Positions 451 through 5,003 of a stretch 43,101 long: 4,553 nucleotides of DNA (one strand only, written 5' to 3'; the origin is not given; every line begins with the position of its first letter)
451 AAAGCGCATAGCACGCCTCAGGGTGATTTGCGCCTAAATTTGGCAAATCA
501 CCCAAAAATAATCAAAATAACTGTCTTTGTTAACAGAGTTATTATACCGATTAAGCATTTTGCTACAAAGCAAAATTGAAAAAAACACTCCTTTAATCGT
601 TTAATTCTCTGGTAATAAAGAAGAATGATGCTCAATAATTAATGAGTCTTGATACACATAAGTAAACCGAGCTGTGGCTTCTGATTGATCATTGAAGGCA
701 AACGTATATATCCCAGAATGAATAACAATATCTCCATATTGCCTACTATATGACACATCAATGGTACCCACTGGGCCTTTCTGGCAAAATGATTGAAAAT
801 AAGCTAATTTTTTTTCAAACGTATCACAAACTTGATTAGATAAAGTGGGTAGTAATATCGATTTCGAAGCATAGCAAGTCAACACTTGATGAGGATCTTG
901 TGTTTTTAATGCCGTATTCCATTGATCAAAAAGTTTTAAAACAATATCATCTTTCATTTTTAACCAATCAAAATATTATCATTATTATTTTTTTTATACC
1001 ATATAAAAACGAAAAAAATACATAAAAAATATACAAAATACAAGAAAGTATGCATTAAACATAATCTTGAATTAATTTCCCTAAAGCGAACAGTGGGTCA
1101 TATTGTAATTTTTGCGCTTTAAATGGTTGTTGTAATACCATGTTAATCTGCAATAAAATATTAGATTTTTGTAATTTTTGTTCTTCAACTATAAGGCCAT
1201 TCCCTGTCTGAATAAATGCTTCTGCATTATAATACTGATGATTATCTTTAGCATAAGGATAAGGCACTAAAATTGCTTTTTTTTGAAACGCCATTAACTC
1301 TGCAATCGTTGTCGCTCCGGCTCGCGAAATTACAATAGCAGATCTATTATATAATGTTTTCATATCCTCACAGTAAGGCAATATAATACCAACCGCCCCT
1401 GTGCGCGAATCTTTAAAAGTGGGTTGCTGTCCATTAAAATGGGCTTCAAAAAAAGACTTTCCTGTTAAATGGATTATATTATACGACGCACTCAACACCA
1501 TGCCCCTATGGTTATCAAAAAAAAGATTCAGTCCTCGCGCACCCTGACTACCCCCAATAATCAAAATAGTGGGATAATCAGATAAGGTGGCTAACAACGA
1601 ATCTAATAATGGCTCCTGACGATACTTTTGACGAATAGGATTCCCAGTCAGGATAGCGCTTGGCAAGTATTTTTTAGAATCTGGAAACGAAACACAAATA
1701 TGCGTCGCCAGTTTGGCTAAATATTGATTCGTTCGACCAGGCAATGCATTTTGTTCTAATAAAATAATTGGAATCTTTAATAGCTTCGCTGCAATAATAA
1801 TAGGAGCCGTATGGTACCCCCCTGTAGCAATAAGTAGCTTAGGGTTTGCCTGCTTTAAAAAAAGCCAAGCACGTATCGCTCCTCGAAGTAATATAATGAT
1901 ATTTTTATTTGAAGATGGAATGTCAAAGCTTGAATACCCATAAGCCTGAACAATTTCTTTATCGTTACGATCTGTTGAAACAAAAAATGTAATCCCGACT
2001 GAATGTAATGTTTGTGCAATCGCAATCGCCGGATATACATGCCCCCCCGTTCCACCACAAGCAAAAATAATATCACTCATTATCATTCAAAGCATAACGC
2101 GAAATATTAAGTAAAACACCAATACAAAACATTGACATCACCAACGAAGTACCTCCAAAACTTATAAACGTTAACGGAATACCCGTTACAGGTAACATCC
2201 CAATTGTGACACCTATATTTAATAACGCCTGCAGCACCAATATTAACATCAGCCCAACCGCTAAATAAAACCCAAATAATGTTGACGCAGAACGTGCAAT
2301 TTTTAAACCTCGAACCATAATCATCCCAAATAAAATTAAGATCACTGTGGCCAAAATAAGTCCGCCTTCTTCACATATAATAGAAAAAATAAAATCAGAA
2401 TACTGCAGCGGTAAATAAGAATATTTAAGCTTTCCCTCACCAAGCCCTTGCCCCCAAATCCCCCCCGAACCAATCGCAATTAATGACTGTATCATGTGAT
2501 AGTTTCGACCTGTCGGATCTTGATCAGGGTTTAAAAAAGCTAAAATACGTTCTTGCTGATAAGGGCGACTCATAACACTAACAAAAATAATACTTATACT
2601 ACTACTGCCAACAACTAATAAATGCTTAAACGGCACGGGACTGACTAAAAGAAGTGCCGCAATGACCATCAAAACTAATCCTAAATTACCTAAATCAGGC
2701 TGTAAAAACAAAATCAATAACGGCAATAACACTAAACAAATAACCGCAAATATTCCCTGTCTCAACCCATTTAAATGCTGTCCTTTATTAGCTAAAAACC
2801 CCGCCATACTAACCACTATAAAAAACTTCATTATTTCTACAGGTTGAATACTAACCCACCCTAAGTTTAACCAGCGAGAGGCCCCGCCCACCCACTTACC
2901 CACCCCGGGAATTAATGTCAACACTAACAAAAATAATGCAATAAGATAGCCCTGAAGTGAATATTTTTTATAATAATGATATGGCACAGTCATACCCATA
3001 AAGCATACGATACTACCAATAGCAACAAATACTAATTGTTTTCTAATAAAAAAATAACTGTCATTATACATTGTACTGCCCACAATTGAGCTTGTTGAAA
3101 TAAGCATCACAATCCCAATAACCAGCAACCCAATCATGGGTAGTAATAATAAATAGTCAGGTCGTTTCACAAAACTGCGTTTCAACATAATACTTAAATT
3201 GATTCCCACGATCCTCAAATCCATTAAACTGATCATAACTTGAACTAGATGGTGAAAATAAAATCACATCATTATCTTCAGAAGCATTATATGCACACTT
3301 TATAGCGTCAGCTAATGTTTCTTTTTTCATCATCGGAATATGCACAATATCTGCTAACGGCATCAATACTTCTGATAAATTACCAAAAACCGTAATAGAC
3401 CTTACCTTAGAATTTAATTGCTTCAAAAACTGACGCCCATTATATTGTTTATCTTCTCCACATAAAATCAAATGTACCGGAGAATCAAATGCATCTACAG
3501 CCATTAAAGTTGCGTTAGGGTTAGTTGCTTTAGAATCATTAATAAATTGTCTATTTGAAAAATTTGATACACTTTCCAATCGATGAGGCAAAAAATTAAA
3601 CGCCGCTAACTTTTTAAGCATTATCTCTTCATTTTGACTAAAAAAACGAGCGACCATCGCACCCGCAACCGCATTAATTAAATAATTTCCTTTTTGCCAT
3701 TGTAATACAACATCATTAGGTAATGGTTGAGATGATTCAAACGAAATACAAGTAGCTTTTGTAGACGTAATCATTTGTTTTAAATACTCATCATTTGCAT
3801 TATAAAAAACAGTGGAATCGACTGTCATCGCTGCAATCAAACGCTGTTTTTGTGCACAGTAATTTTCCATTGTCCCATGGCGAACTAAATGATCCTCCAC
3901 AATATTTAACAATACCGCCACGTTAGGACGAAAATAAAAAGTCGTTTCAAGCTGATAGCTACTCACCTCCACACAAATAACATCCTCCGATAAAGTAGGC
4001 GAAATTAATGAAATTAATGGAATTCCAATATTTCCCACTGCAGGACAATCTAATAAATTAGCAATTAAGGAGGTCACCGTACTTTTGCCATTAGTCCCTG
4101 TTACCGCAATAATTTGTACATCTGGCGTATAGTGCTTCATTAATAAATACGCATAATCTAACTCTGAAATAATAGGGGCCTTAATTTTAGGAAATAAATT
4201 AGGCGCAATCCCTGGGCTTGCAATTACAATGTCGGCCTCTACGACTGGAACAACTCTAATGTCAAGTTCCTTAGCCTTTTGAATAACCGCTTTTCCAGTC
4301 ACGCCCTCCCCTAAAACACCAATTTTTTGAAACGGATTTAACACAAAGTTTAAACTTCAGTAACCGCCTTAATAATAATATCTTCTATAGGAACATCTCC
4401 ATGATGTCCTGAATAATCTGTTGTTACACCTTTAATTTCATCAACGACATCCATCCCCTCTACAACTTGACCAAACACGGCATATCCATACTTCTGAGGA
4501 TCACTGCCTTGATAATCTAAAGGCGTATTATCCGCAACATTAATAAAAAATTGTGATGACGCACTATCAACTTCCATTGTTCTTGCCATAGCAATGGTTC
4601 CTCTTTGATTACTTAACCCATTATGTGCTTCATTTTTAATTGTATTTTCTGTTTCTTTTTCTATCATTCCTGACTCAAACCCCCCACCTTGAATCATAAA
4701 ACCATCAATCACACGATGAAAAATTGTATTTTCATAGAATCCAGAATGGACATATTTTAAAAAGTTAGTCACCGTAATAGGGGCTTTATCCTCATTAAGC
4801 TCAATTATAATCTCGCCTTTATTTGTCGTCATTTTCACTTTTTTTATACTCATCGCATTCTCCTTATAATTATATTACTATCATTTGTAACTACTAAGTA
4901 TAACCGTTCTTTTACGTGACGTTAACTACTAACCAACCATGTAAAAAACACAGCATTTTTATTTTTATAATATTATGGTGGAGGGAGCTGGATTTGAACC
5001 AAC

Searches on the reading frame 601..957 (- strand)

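Call 17: search_protein_families(library=pfam, proteins=[window:601-957:-])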
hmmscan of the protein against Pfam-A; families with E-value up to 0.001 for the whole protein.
window:601-957:- (118 aa): 2 families
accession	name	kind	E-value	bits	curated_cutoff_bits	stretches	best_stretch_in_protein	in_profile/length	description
PF08332.16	CaMKII_AD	-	5.7e-09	36.6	22.1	1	6-113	5-125/128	Calcium/calmodulin dependent protein kinase II association domain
PF14534.12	DUF4440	-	0.00021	22.1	25.2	1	6-103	1-99/107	Domain of unknown function (DUF4440)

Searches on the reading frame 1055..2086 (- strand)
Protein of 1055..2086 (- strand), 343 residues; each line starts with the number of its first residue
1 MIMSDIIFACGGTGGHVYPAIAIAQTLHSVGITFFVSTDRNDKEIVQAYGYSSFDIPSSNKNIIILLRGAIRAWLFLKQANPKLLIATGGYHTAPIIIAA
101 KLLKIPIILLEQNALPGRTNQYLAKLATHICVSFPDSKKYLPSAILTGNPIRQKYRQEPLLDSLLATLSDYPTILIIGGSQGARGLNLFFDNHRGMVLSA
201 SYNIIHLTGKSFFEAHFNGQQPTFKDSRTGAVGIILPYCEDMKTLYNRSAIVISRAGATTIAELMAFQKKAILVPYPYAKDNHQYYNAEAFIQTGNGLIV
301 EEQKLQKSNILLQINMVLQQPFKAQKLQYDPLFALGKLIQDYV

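Call 18: search_protein_families(library=pfam, proteins=[window:1055-2086:-])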
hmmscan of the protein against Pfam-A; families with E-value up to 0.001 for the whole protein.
window:1055-2086:- (343 aa): 2 families
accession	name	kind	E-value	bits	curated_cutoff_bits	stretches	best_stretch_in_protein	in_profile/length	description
PF04101.22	Glyco_tran_28_C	-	2e-32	113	22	1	173-321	1-144/166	Glycosyltransferase family 28 C-terminal domain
PF03033.26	Glyco_transf_28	-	1.1e-25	90.7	26.2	1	6-130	1-137/139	Glycosyltransferase family 28 N-terminal domain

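Call 64: find_encoding_contigs(protein=window:1055-2086:-, flank=10000, max_places=3)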
Protein window:1055-2086:- (343 aa): 3 contigs read that carry it; 2 places shown.
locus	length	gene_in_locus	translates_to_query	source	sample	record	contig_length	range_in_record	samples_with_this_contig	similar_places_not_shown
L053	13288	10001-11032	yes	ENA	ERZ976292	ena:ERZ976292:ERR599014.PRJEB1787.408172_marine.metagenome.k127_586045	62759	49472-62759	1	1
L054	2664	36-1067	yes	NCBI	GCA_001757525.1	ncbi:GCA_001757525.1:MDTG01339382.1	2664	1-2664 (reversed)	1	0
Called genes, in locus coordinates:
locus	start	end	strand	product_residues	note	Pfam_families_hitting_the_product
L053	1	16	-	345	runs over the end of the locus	PF02547:Queuosine_synth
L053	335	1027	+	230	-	PF01325:Fe_dep_repress, PF02742:Fe_dep_repr_C, PF04023:FeoA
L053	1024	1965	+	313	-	PF01297:ZnuA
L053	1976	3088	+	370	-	-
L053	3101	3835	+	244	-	PF00005:ABC_tran, PF13476:AAA_23 (weak), PF02463:SMC_N (faint), PF13304:AAA_21 (weak)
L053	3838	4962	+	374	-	PF00950:ABC-3, PF01032:FecCD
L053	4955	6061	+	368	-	PF00950:ABC-3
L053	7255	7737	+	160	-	PF00160:Pro_isomerase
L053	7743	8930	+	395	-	PF08245:Mur_ligase_M, PF02875:Mur_ligase_C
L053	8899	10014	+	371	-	PF01098:FTSW_RODA_SPOVE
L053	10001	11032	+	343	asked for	PF03033:Glyco_transf_28, PF04101:Glyco_tran_28_C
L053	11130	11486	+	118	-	PF08332:CaMKII_AD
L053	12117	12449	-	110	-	-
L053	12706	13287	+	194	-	?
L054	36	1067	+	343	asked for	PF03033:Glyco_transf_28, PF04101:Glyco_tran_28_C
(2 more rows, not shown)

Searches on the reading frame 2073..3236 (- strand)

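Call 18: search_protein_families(library=pfam, proteins=[window:2073-3236:-])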
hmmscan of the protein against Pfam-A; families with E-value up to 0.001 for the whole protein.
window:2073-3236:- (387 aa): 1 family
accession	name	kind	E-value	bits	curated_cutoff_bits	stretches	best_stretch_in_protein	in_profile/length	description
PF01098.24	FTSW_RODA_SPOVE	-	1.4e-96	324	26.4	1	32-382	5-354/356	Cell cycle protein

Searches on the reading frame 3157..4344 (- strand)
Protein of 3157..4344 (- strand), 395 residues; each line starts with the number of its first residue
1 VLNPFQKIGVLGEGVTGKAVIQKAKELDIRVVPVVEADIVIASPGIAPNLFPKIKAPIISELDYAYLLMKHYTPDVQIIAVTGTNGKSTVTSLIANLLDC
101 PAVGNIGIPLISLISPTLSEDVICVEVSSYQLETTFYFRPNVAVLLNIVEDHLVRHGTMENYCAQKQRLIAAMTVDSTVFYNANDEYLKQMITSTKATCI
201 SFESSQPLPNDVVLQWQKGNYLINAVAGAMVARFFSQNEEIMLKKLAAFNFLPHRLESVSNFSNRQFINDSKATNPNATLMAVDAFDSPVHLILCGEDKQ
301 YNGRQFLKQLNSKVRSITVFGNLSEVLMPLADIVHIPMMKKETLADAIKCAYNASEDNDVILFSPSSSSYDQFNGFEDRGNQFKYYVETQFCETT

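Call 18: search_protein_families(library=pfam, proteins=[window:3157-4344:-])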
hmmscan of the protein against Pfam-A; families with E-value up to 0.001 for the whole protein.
window:3157-4344:- (395 aa): 2 families
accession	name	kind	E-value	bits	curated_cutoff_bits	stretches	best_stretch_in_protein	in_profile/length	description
PF08245.18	Mur_ligase_M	-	8e-21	75.3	24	1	81-202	1-145/200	Mur ligase middle domain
PF02875.26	Mur_ligase_C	-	6.4e-08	33.9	28.4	1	254-366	1-126/127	Mur ligase, glutamate ligase domain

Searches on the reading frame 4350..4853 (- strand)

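Call 18: search_protein_families(library=pfam, proteins=[window:4350-4853:-])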
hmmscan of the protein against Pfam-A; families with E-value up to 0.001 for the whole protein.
window:4350-4853:- (167 aa): 1 family
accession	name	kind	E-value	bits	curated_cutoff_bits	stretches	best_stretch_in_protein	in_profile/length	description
PF00160.26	Pro_isomerase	-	6.2e-49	166.7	21.7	1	6-164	2-157/159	Cyclophilin type peptidyl-prolyl cis-trans isomerase/CLD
